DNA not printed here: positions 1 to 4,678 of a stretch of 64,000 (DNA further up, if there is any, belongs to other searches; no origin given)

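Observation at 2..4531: Hhe-like giant helicase-nuclease (DUF4011, SF1 helicase, DUF3320, DUF559/Vsr-like), a probable single-gene antiphage defense, truncated at the window edge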

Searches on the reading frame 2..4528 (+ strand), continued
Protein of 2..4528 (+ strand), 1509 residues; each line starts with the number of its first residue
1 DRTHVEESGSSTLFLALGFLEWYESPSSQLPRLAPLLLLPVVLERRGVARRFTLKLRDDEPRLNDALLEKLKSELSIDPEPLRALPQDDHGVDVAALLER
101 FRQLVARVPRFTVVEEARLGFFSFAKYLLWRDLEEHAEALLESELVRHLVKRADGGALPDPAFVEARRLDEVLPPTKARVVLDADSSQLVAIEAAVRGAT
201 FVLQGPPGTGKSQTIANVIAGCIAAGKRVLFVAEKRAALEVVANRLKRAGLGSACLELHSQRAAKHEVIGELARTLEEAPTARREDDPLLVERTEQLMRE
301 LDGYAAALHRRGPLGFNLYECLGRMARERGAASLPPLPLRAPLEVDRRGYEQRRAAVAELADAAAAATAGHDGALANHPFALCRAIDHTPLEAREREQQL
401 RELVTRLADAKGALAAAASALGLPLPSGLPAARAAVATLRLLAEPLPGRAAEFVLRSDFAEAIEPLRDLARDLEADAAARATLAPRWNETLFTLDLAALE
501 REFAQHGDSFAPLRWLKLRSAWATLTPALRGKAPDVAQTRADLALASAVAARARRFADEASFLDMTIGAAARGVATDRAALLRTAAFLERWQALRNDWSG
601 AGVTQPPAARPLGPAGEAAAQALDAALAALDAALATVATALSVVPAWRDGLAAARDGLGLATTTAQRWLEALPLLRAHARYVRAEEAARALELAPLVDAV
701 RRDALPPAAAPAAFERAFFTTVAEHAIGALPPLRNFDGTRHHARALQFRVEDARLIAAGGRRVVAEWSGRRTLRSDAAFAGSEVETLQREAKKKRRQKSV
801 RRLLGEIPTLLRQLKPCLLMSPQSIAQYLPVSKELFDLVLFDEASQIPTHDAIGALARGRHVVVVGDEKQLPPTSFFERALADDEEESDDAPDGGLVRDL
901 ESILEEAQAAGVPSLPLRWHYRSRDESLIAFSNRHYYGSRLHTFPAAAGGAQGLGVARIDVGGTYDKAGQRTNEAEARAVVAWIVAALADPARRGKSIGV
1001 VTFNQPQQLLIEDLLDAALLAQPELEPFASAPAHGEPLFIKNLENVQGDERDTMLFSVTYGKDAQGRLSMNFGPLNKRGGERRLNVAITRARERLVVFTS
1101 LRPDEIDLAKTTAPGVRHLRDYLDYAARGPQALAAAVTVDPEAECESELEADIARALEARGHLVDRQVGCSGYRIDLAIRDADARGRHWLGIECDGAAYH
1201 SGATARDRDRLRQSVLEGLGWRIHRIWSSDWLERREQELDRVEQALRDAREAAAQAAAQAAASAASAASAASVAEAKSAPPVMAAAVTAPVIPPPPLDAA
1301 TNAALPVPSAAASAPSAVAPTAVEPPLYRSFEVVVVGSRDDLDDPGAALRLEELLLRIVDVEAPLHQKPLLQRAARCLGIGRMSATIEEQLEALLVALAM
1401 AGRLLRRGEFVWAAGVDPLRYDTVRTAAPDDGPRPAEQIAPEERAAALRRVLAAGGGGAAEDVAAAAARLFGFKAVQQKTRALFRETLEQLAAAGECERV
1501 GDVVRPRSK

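Call 54: search_protein_families(library=ncbifam, proteins=[L014:10444-17106:+, L015:8576-14464:+, L016:5302-10776:+], max_evalue=1e-20)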
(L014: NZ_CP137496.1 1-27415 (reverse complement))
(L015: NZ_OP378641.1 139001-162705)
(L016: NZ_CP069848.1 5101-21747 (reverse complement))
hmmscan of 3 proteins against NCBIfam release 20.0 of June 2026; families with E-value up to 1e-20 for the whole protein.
L014:10444-17106:+ (2221 aa): 4 families
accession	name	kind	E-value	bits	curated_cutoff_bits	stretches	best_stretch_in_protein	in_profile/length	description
NF058533.1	antiphage_ProA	equivalog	0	2372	1500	1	43-2202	1-1902/1903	anti-phage protein ProA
NF042953.1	Hhe_antiphage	equivalog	9.4e-260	865.4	2000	2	1350-2003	1058-1712/1797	DUF4011 domain-containing anti-phage protein Hhe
TIGR00376.1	TIGR00376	hypoth_equivalog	5.8e-28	97.7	348.9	0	1528-1824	325-608/639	IGHMBP2 family helicase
NF040671.1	PLuB_AAA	exception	9.3e-24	82.9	999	0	1567-1683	960-1086/1256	PLuB system helicase-like protein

L015:8576-14464:+ (1963 aa): 4 families
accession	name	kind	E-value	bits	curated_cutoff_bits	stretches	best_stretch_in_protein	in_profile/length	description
NF058533.1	antiphage_ProA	equivalog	0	2222.2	1500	1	15-1947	2-1903/1903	anti-phage protein ProA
NF042953.1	Hhe_antiphage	equivalog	2.7e-247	824.1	2000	2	1037-1735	1015-1706/1797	DUF4011 domain-containing anti-phage protein Hhe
TIGR00376.1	TIGR00376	hypoth_equivalog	1.2e-25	90.1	348.9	0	1292-1562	351-608/639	IGHMBP2 family helicase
NF040671.1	PLuB_AAA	exception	2.2e-22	78.4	999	0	1419-1564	1110-1231/1256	PLuB system helicase-like protein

L016:5302-10776:+ (1825 aa): 3 families
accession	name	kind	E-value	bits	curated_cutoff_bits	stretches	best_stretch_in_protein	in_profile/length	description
NF042953.1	Hhe_antiphage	equivalog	0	2620.7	2000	1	23-1814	1-1717/1797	DUF4011 domain-containing anti-phage protein Hhe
NF058533.1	antiphage_ProA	equivalog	0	1130.8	1500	1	195-1786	429-1709/1903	anti-phage protein ProA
TIGR00376.1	TIGR00376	hypoth_equivalog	1.6e-21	76.5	348.9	0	1370-1481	356-454/639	IGHMBP2 family helicase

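Call 68: find_encoding_contigs(protein=P0091, flank=10000, max_places=2)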
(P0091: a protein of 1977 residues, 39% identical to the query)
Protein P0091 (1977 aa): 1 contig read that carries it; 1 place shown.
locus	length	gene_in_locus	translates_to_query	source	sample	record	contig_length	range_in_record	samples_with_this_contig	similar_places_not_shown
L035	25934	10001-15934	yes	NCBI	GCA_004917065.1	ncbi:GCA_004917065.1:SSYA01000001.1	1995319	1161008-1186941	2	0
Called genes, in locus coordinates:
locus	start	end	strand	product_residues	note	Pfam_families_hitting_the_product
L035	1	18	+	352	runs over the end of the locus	-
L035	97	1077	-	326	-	PF00108:Thiolase_N (weak), PF08545:ACP_syn_III, PF08541:ACP_syn_III_C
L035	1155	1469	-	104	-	-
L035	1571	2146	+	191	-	-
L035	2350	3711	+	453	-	PF18073:Zn_ribbon_LapB, PF13481:AAA_25, PF03796:DnaB_C (weak), PF06745:ATPase, PF13191:AAA_16 (faint), PF23442:DUF7125 (weak), PF07088:GvpD_P-loop (faint), PF13541:ChlI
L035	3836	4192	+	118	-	PF21157:DksA_N, PF01258:zf-dskA_traR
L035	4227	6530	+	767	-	PF13492:GAF_3 (faint), PF01590:GAF (weak), PF13185:GAF_2 (weak), PF00512:HisKA, PF02518:HATPase_c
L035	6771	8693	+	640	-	PF20172:DUF6538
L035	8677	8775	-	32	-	-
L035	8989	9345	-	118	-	-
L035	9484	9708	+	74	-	PF01381:HTH_3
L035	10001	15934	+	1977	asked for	PF13195:DUF4011, PF13086:AAA_11 (weak), PF13604:AAA_30 (faint), PF01443:Viral_helicase1 (faint), PF13086:AAA_11 (weak), PF13087:AAA_12, PF18741:MTES_1575, PF11784:DUF3320, +1 more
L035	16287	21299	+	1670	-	PF20703:nSTAND1 (weak), PF20720:nSTAND3 (faint)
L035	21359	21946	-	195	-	PF00239:Resolvase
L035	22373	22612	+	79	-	-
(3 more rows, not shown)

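Call 69: find_encoding_contigs(protein=P0109, flank=10000, max_places=2)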
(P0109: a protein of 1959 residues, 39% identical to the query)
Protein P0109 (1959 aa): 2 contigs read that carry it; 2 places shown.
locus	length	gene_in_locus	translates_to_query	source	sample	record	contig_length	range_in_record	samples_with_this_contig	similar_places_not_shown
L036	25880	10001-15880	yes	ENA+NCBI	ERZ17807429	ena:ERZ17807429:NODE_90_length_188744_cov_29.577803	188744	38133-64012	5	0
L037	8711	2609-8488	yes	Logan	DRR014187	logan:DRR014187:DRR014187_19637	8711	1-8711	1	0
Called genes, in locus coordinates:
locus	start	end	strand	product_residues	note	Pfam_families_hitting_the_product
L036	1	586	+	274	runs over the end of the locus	-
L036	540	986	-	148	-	PF13581:HATPase_c_2, PF02518:HATPase_c (weak)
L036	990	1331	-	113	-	PF01740:STAS, PF13466:STAS_2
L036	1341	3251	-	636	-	PF00989:PAS, PF08448:PAS_4, PF13426:PAS_9, PF00989:PAS, PF08448:PAS_4, PF13188:PAS_8 (weak), PF13426:PAS_9, PF07228:SpoIIE, +2 more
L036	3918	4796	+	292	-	PF26003:Integrase_N_phage (faint), PF00589:Phage_integrase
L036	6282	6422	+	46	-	-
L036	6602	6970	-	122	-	-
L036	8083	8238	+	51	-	-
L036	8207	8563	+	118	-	PF13560:HTH_31 (weak), PF01381:HTH_3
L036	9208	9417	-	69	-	-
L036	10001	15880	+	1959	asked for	PF13195:DUF4011, PF13086:AAA_11 (weak), PF13245:AAA_19 (faint), PF13604:AAA_30 (faint), PF13086:AAA_11 (weak), PF13087:AAA_12, PF18741:MTES_1575, PF11784:DUF3320 (weak)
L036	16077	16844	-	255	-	-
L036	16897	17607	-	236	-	-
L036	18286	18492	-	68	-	-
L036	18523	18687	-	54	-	-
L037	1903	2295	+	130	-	-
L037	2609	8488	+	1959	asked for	PF13195:DUF4011, PF13086:AAA_11 (weak), PF13245:AAA_19 (faint), PF13604:AAA_30 (faint), PF13086:AAA_11 (weak), PF13087:AAA_12, PF18741:MTES_1575, PF11784:DUF3320 (weak)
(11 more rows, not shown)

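Call 80: search_protein_families(library=padloc, proteins=[L003:16187-17527:-, L004:9535-11481:+], max_evalue=0.001)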
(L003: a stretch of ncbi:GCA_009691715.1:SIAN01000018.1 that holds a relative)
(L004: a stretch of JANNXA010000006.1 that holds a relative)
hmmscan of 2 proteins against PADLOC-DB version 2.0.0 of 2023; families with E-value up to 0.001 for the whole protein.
L003:16187-17527:- (447 aa): 7 families
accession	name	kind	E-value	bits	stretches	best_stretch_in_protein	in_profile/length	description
PDLC04787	PDC-S01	-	2.1e-42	143.5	1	12-445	28-407/412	-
PDLC04791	PDC-S01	-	9.2e-40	134.5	2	5-148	13-155/395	-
PDLC04790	PDC-S01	-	3e-36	123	1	15-441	31-415/422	-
PDLC04789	PDC-S01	-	2.7e-24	83.9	1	14-327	20-277/375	-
PDLC04786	PDC-S01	-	6.8e-13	46.1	2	15-148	24-158/439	-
PDLC04788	PDC-S01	-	1.8e-12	44.9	1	15-429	23-413/448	-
PDLC04792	PDC-S01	-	1e-10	38.8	1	299-440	294-427/452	-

L004:9535-11481:+ (649 aa): 0 families

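Call 105: list_cluster_members(proteins=[L014:10444-17106:+, L015:8576-14464:+])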
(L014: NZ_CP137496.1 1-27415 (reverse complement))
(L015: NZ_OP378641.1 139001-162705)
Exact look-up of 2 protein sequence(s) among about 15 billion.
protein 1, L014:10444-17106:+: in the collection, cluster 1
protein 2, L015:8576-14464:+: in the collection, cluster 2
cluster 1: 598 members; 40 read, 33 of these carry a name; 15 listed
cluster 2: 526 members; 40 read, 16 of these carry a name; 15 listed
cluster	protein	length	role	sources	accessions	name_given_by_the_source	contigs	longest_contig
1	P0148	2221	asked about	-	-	DUF3320 domain-containing protein [Pseudomonas aeruginosa] | DNA helicase-related protein n=37 Tax=Bacteria TaxID=2 RepID=Q1W553_PSEAI | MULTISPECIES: DUF3320 domain-containing protein [Pseudomonas]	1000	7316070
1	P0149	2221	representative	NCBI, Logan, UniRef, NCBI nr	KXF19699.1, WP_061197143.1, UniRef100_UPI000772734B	DNA helicase [Pseudomonas aeruginosa] | DUF3320 domain-containing protein n=1 Tax=Pseudomonas aeruginosa TaxID=287 ... | DUF3320 domain-containing protein [Pseudomonas aeruginosa]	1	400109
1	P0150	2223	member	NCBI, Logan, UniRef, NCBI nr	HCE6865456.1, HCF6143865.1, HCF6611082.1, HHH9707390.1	TPA: DUF3320 domain-containing protein [Pseudomonas aeruginosa] | DUF3320 domain-containing protein n=2 Tax=Pseudomonas aeruginosa TaxID=287 ... | DUF3320 domain-containing protein [Pseudomonas aeruginosa]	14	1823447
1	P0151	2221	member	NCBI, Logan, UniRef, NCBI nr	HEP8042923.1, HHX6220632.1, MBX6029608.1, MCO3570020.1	DUF3320 domain-containing protein [Pseudomonas aeruginosa] | DUF3320 domain-containing protein n=1 Tax=Pseudomonas aeruginosa TaxID=287 ...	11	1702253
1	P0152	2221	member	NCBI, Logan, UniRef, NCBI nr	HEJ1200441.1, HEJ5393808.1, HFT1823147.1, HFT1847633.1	DUF3320 domain-containing protein [Pseudomonas aeruginosa] | DUF3320 domain-containing protein n=4 Tax=Pseudomonas aeruginosa TaxID=287 ...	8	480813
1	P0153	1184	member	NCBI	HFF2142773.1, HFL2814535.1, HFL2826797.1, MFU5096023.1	DUF3320 domain-containing protein [Pseudomonas aeruginosa]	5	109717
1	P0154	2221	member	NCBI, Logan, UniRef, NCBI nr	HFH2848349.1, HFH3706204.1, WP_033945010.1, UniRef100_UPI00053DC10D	DUF3320 domain-containing protein [Pseudomonas aeruginosa] | DUF3320 domain-containing protein n=1 Tax=Pseudomonas aeruginosa TaxID=287 ...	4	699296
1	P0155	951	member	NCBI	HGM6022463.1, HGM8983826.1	TPA: DUF3320 domain-containing protein, partial [Pseudomonas aeruginosa]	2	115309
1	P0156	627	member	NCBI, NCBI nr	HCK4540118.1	TPA: DUF4011 domain-containing protein, partial [Pseudomonas aeruginosa] | DUF4011 domain-containing protein [Pseudomonas aeruginosa]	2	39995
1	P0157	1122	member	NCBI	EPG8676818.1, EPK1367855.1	DUF3320 domain-containing protein [Pseudomonas aeruginosa]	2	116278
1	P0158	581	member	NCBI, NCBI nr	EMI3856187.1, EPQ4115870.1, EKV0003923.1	DUF4011 domain-containing protein, partial [Pseudomonas aeruginosa] | DUF4011 domain-containing protein [Pseudomonas aeruginosa]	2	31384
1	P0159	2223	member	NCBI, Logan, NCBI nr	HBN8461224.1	TPA: DUF3320 domain-containing protein [Pseudomonas aeruginosa] | DUF3320 domain-containing protein [Pseudomonas aeruginosa]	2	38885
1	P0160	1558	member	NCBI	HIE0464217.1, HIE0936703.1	TPA: DUF3320 domain-containing protein [Pseudomonas aeruginosa]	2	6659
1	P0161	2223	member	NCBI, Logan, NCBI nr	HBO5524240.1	TPA: DUF3320 domain-containing protein [Pseudomonas aeruginosa] | DUF3320 domain-containing protein [Pseudomonas aeruginosa]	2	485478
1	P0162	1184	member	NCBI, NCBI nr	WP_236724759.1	DUF3320 domain-containing protein [Pseudomonas aeruginosa]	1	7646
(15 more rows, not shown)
